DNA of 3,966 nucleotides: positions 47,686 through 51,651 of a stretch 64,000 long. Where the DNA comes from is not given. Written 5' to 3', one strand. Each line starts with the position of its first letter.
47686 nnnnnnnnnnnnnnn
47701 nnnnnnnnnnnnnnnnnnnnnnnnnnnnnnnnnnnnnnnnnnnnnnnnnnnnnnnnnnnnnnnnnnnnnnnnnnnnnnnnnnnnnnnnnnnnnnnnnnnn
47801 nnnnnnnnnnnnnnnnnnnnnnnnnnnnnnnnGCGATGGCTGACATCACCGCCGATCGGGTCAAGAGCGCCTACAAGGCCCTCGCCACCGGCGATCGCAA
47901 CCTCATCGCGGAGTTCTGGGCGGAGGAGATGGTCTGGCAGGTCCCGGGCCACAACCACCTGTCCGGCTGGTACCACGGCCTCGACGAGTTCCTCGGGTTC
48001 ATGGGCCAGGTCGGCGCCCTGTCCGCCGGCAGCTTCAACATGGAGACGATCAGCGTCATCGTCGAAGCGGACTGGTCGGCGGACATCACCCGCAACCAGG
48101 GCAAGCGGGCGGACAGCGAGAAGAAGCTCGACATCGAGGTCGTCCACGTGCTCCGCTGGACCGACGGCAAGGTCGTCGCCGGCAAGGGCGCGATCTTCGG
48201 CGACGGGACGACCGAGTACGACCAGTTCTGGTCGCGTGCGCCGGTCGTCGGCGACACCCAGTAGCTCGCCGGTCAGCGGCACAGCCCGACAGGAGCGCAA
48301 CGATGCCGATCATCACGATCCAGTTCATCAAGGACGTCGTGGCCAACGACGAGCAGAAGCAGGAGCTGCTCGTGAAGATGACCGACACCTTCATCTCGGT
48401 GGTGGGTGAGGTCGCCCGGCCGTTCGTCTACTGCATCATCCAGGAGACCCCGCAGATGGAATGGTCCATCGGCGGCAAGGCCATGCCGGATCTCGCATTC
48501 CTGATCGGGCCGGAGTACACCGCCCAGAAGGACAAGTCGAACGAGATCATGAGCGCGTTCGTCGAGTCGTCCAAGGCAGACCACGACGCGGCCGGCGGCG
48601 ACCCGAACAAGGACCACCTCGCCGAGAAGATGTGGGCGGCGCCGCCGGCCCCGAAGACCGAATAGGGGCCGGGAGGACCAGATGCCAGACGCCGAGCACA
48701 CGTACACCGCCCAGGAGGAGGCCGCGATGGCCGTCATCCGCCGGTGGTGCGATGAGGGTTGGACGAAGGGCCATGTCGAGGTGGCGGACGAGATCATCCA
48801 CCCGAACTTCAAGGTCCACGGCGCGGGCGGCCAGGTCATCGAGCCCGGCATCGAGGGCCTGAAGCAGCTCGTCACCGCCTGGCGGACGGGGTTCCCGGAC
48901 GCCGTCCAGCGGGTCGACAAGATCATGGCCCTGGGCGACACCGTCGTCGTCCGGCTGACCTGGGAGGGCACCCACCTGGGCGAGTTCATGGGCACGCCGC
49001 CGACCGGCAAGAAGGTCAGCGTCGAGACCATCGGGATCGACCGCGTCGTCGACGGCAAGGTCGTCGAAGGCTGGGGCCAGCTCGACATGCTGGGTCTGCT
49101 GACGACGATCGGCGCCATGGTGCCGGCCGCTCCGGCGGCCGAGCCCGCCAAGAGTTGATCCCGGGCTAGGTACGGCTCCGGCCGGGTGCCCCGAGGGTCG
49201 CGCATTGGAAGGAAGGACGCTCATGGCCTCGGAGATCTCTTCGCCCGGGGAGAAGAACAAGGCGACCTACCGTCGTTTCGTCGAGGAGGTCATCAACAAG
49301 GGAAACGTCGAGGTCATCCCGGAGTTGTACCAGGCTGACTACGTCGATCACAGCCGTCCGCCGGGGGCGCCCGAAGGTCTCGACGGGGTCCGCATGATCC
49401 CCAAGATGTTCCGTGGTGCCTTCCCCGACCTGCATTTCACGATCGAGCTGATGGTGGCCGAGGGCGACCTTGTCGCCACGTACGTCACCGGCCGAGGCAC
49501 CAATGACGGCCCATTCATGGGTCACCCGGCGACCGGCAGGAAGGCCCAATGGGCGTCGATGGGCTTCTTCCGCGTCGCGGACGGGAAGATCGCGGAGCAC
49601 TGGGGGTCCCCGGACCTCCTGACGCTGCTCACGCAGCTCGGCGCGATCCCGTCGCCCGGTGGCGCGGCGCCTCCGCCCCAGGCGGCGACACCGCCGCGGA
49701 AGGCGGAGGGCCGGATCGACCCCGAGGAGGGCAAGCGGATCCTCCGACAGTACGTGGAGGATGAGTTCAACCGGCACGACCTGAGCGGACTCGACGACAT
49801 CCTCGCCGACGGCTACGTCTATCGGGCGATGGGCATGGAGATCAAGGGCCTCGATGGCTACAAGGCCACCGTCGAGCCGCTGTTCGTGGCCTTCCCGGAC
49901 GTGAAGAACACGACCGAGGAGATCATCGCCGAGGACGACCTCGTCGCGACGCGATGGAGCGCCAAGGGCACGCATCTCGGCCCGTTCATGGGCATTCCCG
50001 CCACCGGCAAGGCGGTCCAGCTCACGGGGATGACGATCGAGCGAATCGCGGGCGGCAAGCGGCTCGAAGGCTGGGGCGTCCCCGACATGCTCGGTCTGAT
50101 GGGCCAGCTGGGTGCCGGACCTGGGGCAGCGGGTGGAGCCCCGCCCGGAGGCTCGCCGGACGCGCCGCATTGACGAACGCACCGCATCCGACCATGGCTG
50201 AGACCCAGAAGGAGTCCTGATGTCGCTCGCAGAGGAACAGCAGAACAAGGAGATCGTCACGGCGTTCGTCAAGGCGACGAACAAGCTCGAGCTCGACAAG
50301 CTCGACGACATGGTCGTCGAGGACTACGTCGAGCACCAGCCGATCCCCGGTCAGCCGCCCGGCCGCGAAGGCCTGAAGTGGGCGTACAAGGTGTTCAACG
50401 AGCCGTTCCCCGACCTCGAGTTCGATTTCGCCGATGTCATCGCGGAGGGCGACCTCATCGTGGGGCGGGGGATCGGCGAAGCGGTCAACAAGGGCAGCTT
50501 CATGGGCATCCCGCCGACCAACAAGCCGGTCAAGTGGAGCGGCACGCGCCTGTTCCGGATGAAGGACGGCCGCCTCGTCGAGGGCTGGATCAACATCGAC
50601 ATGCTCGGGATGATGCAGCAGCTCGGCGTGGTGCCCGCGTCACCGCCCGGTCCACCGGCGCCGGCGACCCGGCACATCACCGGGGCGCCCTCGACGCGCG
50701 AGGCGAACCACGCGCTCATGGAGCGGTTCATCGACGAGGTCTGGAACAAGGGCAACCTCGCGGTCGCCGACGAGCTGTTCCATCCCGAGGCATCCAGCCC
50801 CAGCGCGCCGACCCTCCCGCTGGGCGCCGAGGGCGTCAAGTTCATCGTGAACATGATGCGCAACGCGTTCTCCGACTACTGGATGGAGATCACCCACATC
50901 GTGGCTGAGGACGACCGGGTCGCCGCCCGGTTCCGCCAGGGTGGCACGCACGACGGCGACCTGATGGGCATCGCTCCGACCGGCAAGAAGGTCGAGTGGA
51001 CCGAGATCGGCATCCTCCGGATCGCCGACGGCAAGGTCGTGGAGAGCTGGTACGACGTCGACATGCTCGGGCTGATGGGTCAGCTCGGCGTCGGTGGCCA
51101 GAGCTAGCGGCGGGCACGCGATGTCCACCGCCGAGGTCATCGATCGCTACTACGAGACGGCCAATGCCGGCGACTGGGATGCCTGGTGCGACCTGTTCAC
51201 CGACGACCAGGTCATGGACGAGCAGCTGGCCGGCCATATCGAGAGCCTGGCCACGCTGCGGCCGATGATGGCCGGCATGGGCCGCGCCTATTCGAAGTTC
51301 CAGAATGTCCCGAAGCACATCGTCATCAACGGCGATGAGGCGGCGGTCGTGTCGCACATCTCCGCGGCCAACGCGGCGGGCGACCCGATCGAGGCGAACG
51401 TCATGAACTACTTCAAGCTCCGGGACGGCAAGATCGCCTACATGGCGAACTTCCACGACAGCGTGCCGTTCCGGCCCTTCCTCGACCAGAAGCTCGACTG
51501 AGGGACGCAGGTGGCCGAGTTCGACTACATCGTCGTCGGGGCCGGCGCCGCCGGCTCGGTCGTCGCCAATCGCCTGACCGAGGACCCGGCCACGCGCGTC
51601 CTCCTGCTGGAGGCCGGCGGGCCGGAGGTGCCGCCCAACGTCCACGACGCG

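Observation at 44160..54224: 13-gene same-strand operon with nine NTF2-fold domains plus a BFD-like ThDP enzyme, GMC oxidoreductase, 4-OT tautomerase, two DJ-1/PfpI proteins and a VOC protein: candidate undescribed carbonyl/enol-chemistry pathway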

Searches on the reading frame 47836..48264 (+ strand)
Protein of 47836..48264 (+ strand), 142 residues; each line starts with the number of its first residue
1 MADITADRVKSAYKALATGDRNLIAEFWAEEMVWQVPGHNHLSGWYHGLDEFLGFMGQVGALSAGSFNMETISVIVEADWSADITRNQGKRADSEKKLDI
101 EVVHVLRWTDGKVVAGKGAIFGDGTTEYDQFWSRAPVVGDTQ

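Call 5: search_protein_families(library=pfam, proteins=[window:47836-48264:+], max_evalue=0.01)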
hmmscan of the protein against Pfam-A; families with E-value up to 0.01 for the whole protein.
window:47836-48264:+ (142 aa): 3 families
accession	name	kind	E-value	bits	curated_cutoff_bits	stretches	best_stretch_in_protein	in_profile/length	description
PF12680.13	SnoaL_2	-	5.9e-13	49.7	27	1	10-114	2-100/102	SnoaL-like domain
PF07366.18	SnoaL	-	0.00012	22.4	28.4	1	10-116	4-113/126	SnoaL-like polyketide cyclase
PF14534.12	DUF4440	-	0.0019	19.1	25.2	1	13-90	9-80/107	Domain of unknown function (DUF4440)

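Call 7: search_protein_families(library=ncbifam, proteins=[window:47836-48264:+], max_evalue=0.001)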
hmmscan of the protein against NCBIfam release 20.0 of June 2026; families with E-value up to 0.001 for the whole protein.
window:47836-48264:+ (142 aa): 0 families

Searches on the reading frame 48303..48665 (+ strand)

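Call 5: search_protein_families(library=pfam, proteins=[window:48303-48665:+], max_evalue=0.01)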
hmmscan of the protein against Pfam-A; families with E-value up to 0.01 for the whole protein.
window:48303-48665:+ (120 aa): 2 families
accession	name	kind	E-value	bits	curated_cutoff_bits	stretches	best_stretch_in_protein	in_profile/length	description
PF01361.26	Tautomerase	-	3e-05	24.3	22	1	2-59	1-55/60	Tautomerase enzyme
PF14832.11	Tautomerase_3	-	0.0076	16.9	25.7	0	1-81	1-78/138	Putative oxalocrotonate tautomerase enzyme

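Call 7: search_protein_families(library=ncbifam, proteins=[window:48303-48665:+], max_evalue=0.001)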
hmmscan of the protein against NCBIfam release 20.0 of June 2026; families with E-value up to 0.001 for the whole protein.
window:48303-48665:+ (120 aa): 3 families
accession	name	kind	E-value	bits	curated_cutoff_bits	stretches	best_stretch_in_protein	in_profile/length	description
TIGR00013.1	taut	subfamily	1.1e-09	38.2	56.9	1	1-63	1-61/64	2-hydroxymuconate tautomerase family protein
NF041920.1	DmpI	equivalog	1.4e-07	31.2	70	1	1-61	1-57/59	4-oxalocrotonate tautomerase DmpI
NF002524.0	PRK01964.1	equivalog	1.6e-07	31.2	86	1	1-63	1-60/64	4-oxalocrotonate tautomerase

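Call 102: search_protein_families(library=padloc, proteins=[window:48303-48665:+], max_evalue=0.001)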
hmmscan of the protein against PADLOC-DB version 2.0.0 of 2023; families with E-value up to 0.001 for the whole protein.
window:48303-48665:+ (120 aa): 0 families

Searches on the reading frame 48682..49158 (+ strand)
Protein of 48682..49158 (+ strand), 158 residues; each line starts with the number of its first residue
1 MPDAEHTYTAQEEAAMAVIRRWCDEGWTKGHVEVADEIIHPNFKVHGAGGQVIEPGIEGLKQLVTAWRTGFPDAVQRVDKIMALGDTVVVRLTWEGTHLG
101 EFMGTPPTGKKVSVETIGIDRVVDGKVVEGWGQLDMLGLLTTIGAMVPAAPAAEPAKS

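Call 5: search_protein_families(library=pfam, proteins=[window:48682-49158:+], max_evalue=0.01)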
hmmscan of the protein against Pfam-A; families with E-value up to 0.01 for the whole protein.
window:48682-49158:+ (158 aa): 3 families
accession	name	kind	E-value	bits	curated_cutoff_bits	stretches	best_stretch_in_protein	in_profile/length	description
PF07366.18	SnoaL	-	6.9e-34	116.8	28.4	1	18-141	2-124/126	SnoaL-like polyketide cyclase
PF12680.13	SnoaL_2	-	1.2e-18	68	27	1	19-129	1-101/102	SnoaL-like domain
PF14534.12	DUF4440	-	7.4e-05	23.6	25.2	1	17-100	3-83/107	Domain of unknown function (DUF4440)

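Call 7: search_protein_families(library=ncbifam, proteins=[window:48682-49158:+], max_evalue=0.001)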
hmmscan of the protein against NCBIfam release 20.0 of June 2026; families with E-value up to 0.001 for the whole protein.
window:48682-49158:+ (158 aa): 2 families
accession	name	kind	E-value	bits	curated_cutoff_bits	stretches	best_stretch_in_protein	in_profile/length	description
NF033407.1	SnoaL_meth_ester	subfamily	6.9e-13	48.6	200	1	16-148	5-137/144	SnoaL/DnrD family polyketide biosynthesis methyl ester cyclase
TIGR02096.1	TIGR02096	subfamily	2.6e-07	31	97.1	1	20-128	5-113/129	ketosteroid isomerase-related protein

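Call 43: search_solved_structures(query=window:48682-49158:+, max_evalue=0.001, show_alignments=2)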
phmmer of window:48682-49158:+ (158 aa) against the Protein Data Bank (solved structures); distinct sequences matched with E-value up to 0.001: 15.
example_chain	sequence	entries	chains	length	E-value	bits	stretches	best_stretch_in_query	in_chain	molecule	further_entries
8ysb_A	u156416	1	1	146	4.1e-19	72.3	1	16-148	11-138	Predicted ester cyclase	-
5x7l_A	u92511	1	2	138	3.3e-16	62.8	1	27-146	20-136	TsrD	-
2gey_A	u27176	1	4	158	3.2e-15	59.6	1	62-151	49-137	AclR protein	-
6hnn_A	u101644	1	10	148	2.2e-14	56.9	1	25-145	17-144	Putative polyketide cyclase IdmH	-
3f9s_A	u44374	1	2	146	5.5e-13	52.3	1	15-141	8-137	putative polyketide cyclase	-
4lgq_A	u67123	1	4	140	1.2e-12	51.2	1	14-144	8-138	Putative polyketide cyclase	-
3kkg_A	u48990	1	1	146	5.9e-12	49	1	17-145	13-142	Putative SnoaL-like polyketide cyclase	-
8r20_A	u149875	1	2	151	8.2e-11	45.3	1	68-148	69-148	Hydroxylase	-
1sjw_A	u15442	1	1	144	5.3e-10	42.7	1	18-145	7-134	nogalonic acid methyl ester cyclase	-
8kaa_A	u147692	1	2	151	1.3e-09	41.4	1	25-140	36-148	ester cyclase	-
2gex_A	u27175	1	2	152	8.4e-09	38.7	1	68-146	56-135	SnoL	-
8r2b_A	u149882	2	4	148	1e-08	38.5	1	68-145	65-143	SnoL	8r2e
2f98_A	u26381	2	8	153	1e-06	32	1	9-144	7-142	Aklanonic Acid methyl Ester Cyclase, AknH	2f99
3k0z_A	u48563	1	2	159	4.2e-06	30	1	24-145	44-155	Putative polyketide cyclase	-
6hnl_A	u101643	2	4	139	1.8e-05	27.9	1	25-145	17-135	Putative polyketide cyclase IdmH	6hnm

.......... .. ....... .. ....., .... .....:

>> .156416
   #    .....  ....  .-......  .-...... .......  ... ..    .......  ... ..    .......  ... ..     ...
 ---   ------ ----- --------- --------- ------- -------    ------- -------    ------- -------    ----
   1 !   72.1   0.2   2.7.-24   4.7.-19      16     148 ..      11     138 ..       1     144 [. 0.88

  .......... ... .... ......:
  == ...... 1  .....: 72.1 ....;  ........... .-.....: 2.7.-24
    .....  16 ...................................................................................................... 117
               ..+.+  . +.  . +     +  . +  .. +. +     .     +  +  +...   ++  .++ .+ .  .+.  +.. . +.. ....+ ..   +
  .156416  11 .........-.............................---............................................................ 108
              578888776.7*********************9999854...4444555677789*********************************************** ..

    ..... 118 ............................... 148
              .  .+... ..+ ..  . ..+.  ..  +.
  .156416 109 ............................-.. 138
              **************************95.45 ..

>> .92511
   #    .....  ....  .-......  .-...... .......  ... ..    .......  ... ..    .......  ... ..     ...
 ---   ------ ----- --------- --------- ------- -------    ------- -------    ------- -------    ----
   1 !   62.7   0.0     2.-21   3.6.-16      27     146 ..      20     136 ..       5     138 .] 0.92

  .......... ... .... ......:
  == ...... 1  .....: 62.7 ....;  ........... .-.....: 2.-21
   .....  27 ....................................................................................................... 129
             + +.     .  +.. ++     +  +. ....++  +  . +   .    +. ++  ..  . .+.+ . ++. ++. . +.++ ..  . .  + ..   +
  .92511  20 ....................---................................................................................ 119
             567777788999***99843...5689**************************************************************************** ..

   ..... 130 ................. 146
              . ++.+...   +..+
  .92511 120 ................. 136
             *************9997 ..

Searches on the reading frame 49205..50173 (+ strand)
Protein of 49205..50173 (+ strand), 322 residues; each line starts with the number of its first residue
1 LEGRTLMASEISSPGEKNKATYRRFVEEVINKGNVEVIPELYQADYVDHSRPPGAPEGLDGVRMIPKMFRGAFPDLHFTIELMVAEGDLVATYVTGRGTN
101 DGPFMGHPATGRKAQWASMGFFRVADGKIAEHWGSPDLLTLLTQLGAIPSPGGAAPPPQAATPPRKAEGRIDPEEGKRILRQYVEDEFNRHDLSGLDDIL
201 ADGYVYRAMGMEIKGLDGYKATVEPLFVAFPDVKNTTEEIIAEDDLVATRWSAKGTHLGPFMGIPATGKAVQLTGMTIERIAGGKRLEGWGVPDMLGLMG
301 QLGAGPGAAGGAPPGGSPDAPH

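Call 5: search_protein_families(library=pfam, proteins=[window:49205-50173:+], max_evalue=0.01)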
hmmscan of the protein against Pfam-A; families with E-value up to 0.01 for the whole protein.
window:49205-50173:+ (322 aa): 4 families
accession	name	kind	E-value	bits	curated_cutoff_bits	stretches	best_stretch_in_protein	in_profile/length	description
PF07366.18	SnoaL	-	2.1e-72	241.3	28.4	2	22-145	3-126/126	SnoaL-like polyketide cyclase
PF12680.13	SnoaL_2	-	2.1e-46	157.2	27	2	23-132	2-102/102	SnoaL-like domain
PF14534.12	DUF4440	-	8.7e-05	23.4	25.2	0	184-257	8-81/107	Domain of unknown function (DUF4440)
PF22746.1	SHOCT-like_DUF2089-C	-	0.0064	16.5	27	0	168-183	12-27/32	SHOCT-like domain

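Call 7: search_protein_families(library=ncbifam, proteins=[window:49205-50173:+], max_evalue=0.001)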
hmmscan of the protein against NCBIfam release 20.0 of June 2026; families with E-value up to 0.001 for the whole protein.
window:49205-50173:+ (322 aa): 2 families
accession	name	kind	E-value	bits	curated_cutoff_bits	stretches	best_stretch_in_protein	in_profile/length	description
TIGR02096.1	TIGR02096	subfamily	3e-25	89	97.1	2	178-284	2-110/129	ketosteroid isomerase-related protein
NF033407.1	SnoaL_meth_ester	subfamily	8.1e-14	51.6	200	2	21-147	7-134/144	SnoaL/DnrD family polyketide biosynthesis methyl ester cyclase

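Call 9: find_related_loci(query=window:49205-50173:+, collection=genome_contigs, flank=10000)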
Query window:49205-50173:+ (322 aa) in genome_contigs; peptide patterns used: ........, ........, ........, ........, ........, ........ (x = any residue, [..] = any of these).
78 stretches matched a pattern; 9 encode a relative of the query (tblastn E <= 1e-3); 9 distinct loci.
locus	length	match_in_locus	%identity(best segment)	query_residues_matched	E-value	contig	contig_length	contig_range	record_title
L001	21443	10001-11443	92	2-306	1e-178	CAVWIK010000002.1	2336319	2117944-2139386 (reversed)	MAG: uncultured Chloroflexia bacterium isolate MFD02199.bin.2.130 genome assembly, contig: contig_20001, whole genome sh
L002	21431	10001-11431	76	2-308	1e-150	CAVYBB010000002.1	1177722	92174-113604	MAG: uncultured Chloroflexia bacterium isolate MFD04944.bin.2.224 genome assembly, contig: contig_15954, whole genome sh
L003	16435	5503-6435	74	2-308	2e-147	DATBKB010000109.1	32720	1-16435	MAG TPA_asm: Candidatus Limnocylindrales bacterium isolate SMAG_U3935 k141_1109854, whole genome shotgun sequence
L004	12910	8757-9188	39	6-303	1e-28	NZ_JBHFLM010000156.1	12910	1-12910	Pelatocladus sp. BLCC-F211 bin3.fa-156, whole genome shotgun sequence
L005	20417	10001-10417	43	16-310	8e-27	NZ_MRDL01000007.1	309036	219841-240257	Rhizobium leguminosarum bv. viciae USDA 2370 scaffold33, whole genome shotgun sequence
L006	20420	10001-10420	39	15-304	2e-26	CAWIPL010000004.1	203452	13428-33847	MAG: uncultured Chloroflexia bacterium isolate MFD01721.bin.2.123 genome assembly, contig: contig_13238, whole genome sh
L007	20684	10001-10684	30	11-305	6e-26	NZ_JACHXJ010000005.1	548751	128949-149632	Paenibacillus rhizosphaerae strain CECT 5831 Ga0372391_05, whole genome shotgun sequence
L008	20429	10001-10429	44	16-304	9e-26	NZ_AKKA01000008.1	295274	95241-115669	Rhizobium sp. CF122 PMI09_contig18.18, whole genome shotgun sequence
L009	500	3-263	47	68-310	2e-22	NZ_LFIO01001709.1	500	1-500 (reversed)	Rhizobium ecuadorense strain CNPSO 671 NODE_199, whole genome shotgun sequence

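Call 102: search_protein_families(library=padloc, proteins=[window:49223-50173:+], max_evalue=0.001)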
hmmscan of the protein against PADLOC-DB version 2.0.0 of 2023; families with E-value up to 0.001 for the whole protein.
window:49223-50173:+ (316 aa): 0 families

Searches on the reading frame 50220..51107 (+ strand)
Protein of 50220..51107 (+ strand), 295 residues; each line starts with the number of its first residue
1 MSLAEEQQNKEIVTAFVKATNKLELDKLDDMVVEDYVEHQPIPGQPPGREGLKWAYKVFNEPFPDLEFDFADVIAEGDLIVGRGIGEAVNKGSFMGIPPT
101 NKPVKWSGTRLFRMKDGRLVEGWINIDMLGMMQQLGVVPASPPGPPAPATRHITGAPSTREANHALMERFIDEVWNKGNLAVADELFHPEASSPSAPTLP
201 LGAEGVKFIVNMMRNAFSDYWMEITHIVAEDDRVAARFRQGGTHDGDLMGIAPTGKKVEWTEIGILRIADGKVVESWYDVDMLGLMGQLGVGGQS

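Call 5: search_protein_families(library=pfam, proteins=[window:50220-51107:+], max_evalue=0.01)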
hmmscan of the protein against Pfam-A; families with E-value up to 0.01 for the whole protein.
window:50220-51107:+ (295 aa): 2 families
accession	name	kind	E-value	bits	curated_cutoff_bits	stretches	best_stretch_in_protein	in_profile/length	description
PF07366.18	SnoaL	-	2.7e-65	218.3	28.4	2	166-289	2-126/126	SnoaL-like polyketide cyclase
PF12680.13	SnoaL_2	-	1.3e-35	122.4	27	2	168-275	2-101/102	SnoaL-like domain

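Call 7: search_protein_families(library=ncbifam, proteins=[window:50220-51107:+], max_evalue=0.001)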
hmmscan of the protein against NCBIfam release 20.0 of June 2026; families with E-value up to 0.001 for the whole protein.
window:50220-51107:+ (295 aa): 2 families
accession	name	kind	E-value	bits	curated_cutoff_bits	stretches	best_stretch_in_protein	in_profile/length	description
NF033407.1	SnoaL_meth_ester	subfamily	2.9e-16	59.5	200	1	168-290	9-133/144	SnoaL/DnrD family polyketide biosynthesis methyl ester cyclase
TIGR02096.1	TIGR02096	subfamily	4.4e-13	49.7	97.1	2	11-136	2-129/129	ketosteroid isomerase-related protein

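Call 8: find_encoding_contigs(protein=window:50220-51107:+, flank=10000, max_places=6)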
Protein window:50220-51107:+ (295 aa): no gene with exactly this product is on record in the collection.

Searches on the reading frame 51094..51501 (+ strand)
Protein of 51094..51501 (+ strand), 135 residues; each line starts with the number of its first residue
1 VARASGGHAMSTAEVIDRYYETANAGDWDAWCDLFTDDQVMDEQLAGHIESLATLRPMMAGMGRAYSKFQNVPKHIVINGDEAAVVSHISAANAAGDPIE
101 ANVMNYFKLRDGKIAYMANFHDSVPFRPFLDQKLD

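Call 5: search_protein_families(library=pfam, proteins=[window:51094-51501:+], max_evalue=0.01)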
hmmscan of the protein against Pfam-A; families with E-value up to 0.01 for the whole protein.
window:51094-51501:+ (135 aa): 5 families
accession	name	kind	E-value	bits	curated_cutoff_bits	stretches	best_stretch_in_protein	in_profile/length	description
PF12680.13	SnoaL_2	-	6.8e-18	65.6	27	1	17-116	2-101/102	SnoaL-like domain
PF07366.18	SnoaL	-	2.5e-07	31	28.4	1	14-122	2-118/126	SnoaL-like polyketide cyclase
PF13577.12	SnoaL_4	-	4e-06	27.3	24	1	14-105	11-105/126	SnoaL-like domain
PF14534.12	DUF4440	-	7e-05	23.7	25.2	1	14-112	3-103/107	Domain of unknown function (DUF4440)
PF13474.12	SnoaL_3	-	0.00091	20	22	1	14-112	3-107/121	SnoaL-like domain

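Call 7: search_protein_families(library=ncbifam, proteins=[window:51094-51501:+], max_evalue=0.001)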
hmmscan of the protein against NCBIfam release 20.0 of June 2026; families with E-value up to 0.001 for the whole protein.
window:51094-51501:+ (135 aa): 2 families
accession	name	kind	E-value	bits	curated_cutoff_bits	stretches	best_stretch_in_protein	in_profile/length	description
TIGR02096.1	TIGR02096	subfamily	2.2e-08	34.5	97.1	1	14-126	2-124/129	ketosteroid isomerase-related protein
TIGR02246.1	TIGR02246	subfamily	0.00013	21.9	33.95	1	13-97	7-94/128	SgcJ/EcaC family oxidoreductase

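Call 65: search_solved_structures(query=window:51121-51501:+, max_evalue=0.1, show_alignments=1)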
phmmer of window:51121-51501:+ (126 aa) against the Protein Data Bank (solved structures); distinct sequences matched with E-value up to 0.1: 15.
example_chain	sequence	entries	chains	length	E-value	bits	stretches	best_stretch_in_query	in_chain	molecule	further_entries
4u13_A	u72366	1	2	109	3.2e-06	30.5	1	3-108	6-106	putative polyketide cyclase SMa1630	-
9kw6_A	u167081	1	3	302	0.0011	22.3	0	9-35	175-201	MonBI,MonBII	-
9kw6_C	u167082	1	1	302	0.0012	22.3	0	9-35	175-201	MonBI,MonBII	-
9kw8_A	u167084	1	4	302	0.0012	22.2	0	9-35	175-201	MonBI,MonBII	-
3i0y_A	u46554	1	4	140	0.011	19.1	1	6-58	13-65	Putative polyketide cyclase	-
3f7x_A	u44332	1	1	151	0.014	18.8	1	1-75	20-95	Putative polyketide cyclase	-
3mki_A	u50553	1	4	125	0.024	18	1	5-54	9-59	Steroid Delta-Isomerase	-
4l7k_A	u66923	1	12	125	0.042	17.2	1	5-51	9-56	Steroid Delta-isomerase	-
3nm2_A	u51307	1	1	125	0.048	17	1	5-51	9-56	Steroid Delta-isomerase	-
6hnl_A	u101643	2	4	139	0.054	16.9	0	6-116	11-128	Putative polyketide cyclase IdmH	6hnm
3m8c_A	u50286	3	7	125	0.061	16.7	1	5-54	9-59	Steroid Delta-isomerase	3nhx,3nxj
9gol_A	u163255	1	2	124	0.077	16.4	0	94-118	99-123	Limonene epoxide hydrolase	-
9iqn_A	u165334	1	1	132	0.095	16.1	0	3-30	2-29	SnoaL-like domain-containing protein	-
1buq_A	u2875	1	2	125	0.097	16.1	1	5-51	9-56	PROTEIN (3-KETOSTEROID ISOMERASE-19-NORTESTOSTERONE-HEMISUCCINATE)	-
3mhe_A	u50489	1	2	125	0.099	16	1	5-50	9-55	Steroid Delta-Isomerase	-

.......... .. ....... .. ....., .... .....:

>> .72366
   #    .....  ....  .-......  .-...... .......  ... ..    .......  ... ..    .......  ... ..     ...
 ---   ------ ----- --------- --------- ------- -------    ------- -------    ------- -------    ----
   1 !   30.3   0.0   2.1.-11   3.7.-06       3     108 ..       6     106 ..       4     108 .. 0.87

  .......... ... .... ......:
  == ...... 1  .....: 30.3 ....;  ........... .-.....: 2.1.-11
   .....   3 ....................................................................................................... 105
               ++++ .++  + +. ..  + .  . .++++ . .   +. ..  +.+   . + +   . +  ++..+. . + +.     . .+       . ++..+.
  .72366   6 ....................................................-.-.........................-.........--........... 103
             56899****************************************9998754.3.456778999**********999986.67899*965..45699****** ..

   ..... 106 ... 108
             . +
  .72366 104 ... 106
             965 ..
